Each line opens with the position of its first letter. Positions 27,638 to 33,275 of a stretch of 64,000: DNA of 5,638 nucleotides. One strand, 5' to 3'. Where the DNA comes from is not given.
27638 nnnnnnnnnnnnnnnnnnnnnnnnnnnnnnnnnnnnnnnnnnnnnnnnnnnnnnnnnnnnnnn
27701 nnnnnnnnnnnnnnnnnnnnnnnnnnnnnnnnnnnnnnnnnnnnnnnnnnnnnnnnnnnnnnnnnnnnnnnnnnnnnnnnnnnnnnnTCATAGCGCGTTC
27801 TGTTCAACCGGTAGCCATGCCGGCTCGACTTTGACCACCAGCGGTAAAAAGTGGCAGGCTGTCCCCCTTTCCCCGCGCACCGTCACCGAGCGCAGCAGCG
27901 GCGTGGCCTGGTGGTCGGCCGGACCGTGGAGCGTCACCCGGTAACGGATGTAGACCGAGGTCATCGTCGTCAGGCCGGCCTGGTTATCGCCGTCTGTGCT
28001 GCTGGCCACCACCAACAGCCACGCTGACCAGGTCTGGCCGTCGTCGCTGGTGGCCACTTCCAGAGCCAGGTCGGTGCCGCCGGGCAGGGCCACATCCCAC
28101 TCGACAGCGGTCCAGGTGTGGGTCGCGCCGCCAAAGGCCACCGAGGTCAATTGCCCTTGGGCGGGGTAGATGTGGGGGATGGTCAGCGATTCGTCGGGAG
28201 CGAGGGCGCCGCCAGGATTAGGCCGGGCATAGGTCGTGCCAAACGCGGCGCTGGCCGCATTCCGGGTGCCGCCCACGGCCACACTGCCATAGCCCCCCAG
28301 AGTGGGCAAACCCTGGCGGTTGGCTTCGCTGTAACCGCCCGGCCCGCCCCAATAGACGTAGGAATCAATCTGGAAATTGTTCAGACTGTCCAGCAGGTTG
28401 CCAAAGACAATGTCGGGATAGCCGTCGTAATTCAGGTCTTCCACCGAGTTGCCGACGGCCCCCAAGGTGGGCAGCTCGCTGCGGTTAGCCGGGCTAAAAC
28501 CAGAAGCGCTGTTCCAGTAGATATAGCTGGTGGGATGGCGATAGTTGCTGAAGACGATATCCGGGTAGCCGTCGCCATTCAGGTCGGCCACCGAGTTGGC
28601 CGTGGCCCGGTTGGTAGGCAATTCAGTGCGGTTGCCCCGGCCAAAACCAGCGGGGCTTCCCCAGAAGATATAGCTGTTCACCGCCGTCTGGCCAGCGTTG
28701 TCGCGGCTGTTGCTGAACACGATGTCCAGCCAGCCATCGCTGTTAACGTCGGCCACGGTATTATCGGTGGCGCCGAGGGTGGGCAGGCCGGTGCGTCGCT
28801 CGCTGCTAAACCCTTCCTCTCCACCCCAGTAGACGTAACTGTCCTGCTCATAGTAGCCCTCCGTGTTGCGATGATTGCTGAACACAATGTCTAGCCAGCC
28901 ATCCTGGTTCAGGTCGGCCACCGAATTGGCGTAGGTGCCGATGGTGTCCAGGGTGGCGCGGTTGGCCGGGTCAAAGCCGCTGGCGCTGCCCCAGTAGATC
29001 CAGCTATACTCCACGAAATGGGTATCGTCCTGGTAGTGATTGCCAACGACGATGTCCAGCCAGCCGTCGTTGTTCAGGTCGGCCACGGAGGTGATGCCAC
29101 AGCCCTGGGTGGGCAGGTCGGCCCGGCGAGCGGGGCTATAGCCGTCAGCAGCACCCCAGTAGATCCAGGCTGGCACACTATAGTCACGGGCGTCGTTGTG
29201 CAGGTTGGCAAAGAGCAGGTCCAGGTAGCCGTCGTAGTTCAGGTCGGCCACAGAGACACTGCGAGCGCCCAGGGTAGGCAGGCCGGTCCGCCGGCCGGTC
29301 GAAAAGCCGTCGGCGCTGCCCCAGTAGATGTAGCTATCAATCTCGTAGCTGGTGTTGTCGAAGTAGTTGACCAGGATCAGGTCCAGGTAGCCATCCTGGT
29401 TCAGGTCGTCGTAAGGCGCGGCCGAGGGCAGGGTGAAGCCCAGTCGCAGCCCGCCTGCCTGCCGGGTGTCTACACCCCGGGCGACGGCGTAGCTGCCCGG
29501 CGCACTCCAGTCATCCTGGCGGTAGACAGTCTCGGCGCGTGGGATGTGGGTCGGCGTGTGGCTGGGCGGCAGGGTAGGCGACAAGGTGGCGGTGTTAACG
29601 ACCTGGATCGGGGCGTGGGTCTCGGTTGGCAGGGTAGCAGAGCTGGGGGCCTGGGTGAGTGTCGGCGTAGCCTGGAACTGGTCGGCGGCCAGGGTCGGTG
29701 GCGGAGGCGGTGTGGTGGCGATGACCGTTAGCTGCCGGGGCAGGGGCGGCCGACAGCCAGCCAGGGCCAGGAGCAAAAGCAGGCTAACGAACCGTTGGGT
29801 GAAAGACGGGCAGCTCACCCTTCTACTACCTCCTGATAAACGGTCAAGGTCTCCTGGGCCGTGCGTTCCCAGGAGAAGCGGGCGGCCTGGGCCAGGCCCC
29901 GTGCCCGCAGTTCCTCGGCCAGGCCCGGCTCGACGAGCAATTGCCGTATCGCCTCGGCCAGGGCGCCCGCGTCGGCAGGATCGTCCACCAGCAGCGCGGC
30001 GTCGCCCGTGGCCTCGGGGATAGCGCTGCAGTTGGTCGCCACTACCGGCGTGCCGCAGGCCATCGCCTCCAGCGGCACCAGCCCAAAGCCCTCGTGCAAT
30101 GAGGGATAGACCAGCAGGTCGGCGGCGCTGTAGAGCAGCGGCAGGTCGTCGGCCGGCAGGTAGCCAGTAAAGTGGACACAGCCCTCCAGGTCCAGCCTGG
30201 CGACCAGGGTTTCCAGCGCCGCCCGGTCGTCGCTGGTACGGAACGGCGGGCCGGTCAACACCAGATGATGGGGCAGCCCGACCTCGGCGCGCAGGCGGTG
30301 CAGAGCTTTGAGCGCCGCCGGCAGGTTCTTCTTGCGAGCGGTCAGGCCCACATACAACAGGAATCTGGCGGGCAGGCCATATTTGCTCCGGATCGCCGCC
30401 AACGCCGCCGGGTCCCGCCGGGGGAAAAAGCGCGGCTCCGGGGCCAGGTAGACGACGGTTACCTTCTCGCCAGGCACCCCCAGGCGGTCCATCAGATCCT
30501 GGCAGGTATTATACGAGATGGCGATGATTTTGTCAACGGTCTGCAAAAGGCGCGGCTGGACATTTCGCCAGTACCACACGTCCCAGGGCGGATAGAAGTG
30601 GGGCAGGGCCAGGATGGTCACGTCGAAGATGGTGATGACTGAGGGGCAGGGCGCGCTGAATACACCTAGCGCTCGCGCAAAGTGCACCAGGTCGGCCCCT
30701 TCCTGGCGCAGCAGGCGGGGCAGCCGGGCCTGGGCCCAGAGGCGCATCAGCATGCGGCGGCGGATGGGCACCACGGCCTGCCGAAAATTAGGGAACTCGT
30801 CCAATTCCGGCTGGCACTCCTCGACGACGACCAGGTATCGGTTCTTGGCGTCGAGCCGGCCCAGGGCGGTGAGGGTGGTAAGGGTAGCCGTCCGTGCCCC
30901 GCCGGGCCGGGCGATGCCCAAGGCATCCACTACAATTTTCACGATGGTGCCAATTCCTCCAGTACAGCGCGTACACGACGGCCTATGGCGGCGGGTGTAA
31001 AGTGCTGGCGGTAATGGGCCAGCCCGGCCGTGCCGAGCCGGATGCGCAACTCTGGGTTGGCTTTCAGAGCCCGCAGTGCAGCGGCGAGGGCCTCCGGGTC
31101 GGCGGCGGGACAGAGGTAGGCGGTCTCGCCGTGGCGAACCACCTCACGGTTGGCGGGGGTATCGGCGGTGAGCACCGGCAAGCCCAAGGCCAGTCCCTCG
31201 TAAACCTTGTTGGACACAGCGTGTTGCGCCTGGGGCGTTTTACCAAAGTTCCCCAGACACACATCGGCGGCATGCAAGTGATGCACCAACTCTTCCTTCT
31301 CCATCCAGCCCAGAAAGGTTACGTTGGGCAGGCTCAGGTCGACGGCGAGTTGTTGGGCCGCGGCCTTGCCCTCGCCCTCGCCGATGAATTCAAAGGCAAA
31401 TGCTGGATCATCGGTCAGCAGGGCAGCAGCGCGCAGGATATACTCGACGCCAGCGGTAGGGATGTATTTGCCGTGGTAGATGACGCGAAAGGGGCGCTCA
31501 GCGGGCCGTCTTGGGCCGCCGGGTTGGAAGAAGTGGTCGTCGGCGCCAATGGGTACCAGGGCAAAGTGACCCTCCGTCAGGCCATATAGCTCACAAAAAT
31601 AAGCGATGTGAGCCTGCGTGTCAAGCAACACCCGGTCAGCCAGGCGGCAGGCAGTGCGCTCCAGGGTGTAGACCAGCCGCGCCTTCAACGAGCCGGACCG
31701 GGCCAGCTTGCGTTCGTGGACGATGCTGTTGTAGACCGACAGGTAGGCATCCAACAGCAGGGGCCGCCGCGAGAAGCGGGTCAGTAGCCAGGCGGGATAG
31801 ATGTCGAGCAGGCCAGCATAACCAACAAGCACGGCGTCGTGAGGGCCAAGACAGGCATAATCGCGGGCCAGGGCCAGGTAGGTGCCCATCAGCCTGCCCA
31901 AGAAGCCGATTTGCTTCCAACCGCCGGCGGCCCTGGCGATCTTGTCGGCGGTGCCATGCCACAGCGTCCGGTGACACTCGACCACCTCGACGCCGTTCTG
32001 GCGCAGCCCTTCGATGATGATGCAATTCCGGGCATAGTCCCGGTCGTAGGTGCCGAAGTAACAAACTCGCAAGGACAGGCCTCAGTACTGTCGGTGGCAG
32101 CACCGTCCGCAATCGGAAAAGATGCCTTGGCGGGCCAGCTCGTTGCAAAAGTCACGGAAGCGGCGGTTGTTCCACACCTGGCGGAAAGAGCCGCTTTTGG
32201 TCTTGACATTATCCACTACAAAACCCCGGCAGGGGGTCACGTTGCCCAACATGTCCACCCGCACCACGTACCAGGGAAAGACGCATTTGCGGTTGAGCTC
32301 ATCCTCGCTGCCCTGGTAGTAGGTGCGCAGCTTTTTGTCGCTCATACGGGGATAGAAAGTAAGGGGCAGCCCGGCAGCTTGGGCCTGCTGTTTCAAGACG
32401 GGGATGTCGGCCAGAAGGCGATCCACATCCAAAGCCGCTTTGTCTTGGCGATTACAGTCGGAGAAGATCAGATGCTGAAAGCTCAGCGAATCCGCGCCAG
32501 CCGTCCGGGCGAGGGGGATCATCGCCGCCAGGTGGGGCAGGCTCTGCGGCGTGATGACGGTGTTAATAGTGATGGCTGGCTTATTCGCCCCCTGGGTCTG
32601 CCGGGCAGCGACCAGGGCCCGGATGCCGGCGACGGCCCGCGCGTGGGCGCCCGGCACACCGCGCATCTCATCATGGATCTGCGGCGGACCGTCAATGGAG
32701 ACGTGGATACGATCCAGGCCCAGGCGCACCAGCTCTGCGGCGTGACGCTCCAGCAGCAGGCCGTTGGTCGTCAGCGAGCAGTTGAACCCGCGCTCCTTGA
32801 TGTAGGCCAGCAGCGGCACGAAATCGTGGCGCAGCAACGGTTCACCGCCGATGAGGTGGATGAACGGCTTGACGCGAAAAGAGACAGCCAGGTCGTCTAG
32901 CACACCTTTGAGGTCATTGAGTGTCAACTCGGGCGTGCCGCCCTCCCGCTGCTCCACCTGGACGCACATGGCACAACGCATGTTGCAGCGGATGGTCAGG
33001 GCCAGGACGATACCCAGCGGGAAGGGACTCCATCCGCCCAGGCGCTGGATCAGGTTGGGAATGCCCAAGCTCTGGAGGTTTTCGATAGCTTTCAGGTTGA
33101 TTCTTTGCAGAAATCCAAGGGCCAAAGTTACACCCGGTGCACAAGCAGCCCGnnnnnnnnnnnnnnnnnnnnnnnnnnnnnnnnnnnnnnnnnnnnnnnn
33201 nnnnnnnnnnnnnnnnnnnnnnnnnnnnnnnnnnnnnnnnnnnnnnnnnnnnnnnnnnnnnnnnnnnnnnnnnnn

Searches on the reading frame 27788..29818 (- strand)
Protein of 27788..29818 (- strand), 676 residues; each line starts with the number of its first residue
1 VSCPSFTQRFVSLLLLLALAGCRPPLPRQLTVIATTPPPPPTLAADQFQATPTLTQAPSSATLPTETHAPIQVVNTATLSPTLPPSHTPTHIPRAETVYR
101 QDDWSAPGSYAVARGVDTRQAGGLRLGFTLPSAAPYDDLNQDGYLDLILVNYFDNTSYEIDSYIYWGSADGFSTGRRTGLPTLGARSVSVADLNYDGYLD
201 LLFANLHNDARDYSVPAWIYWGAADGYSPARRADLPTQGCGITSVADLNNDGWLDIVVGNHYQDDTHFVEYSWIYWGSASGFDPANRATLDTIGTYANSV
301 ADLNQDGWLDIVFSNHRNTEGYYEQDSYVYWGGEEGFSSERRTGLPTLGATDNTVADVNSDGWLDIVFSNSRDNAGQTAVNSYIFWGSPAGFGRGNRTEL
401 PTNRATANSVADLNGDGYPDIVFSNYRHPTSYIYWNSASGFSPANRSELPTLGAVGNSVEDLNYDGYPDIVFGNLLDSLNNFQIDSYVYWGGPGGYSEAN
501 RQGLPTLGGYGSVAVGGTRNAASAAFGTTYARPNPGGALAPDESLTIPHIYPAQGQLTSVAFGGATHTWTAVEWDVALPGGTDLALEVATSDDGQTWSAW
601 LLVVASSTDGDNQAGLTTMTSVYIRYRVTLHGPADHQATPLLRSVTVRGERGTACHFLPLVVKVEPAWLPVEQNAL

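Call 70: search_protein_families(library=pfam, proteins=[window:27788-29818:-], max_evalue=0.0001)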
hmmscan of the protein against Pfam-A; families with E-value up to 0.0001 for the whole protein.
window:27788-29818:- (676 aa): 3 families
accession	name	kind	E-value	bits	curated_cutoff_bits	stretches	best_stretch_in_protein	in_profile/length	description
PF13517.12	FG-GAP_3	-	1.5e-39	134.8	26.9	5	412-471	1-60/61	FG-GAP-like repeat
PF01839.29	FG-GAP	-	1.5e-27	95.4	22.1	0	243-264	5-26/37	FG-GAP repeat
PF12256.14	TcdB_toxin_midN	-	1.3e-05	25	24.8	0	397-444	18-66/181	Insecticide toxin TcdB middle/N-terminal region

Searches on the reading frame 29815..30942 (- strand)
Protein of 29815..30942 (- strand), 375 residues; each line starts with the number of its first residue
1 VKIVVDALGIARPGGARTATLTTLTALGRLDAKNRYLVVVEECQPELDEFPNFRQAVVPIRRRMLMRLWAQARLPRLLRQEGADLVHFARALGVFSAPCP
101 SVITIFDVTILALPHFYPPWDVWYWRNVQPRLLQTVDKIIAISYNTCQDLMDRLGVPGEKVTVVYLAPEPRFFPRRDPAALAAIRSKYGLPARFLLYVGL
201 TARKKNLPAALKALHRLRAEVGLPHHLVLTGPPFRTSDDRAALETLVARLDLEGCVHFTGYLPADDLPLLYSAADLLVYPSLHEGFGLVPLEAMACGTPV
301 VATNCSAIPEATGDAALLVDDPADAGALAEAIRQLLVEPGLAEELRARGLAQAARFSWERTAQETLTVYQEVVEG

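Call 70: search_protein_families(library=pfam, proteins=[window:29815-30942:-], max_evalue=0.0001)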
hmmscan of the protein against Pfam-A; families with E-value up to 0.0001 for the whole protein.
window:29815-30942:- (375 aa): 6 families
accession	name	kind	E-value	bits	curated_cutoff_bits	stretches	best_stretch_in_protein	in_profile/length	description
PF00534.26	Glycos_transf_1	-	3.4e-34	118.3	26.4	1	192-348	15-168/172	Glycosyl transferases group 1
PF13692.12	Glyco_trans_1_4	-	3.1e-32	112.2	27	1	195-336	4-140/142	Glycosyl transferases group 1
PF13439.12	Glyco_transf_4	-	2.4e-15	57.4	28.5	1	14-165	2-163/170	Glycosyltransferase Family 4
PF20706.3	GT4-conflict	-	1.6e-14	54.1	26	1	195-363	200-383/385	Family 4 Glycosyltransferase in conflict systems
PF13524.12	Glyco_trans_1_2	-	1.2e-07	32.2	25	1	242-366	27-143/144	Glycosyl transferase-like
PF13579.12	Glyco_trans_4_4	-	2.2e-05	25.3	29.7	1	53-165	35-156/158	Glycosyl transferase 4-like domain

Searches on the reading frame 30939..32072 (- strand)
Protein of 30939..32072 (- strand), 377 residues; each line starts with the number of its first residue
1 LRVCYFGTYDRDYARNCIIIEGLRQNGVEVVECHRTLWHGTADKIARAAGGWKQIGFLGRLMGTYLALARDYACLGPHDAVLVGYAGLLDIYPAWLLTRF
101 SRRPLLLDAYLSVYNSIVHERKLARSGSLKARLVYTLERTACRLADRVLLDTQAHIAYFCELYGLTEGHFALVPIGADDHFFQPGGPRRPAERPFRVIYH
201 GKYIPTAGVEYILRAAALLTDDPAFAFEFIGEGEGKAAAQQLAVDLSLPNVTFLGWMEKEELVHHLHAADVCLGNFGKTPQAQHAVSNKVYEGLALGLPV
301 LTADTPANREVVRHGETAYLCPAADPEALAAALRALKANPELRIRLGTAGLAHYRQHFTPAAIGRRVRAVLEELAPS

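Call 22: search_protein_families(library=pfam, proteins=[window:30939-32072:-], max_evalue=0.001)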
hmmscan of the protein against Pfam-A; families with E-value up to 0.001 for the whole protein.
window:30939-32072:- (377 aa): 3 families
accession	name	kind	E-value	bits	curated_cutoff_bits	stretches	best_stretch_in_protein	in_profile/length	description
PF00534.26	Glycos_transf_1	-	3.8e-23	82.3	26.4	1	192-350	13-169/172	Glycosyl transferases group 1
PF13692.12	Glyco_trans_1_4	-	3.5e-22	79.6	27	1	196-337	3-140/142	Glycosyl transferases group 1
PF13524.12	Glyco_trans_1_2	-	4.8e-14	53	25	1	219-362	12-137/144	Glycosyl transferase-like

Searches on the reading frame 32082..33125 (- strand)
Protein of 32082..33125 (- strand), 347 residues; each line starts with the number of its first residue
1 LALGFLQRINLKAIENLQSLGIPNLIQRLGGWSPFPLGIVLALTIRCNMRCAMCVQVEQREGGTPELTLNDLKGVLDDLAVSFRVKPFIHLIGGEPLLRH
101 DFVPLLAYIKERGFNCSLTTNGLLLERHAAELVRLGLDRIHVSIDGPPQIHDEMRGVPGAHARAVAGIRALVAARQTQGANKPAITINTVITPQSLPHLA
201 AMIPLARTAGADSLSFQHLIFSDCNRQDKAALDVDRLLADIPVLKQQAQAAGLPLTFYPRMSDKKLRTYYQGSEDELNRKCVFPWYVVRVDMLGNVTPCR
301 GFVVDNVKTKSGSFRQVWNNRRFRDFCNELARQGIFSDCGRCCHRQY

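Call 22: search_protein_families(library=pfam, proteins=[window:32082-33125:-], max_evalue=0.001)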
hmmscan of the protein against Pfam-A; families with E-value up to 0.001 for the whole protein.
window:32082-33125:- (347 aa): 3 families
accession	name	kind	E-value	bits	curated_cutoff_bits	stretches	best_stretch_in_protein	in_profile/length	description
PF04055.27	Radical_SAM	-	1.2e-21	78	29.5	1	44-177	4-142/166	Radical SAM superfamily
PF13353.11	Fer4_12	-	3.2e-06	27.9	22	1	46-150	14-119/137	4Fe-4S single cluster domain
PF13186.11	SPASM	-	3.6e-06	27.6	21.5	1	281-342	1-66/67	Iron-sulfur cluster-binding domain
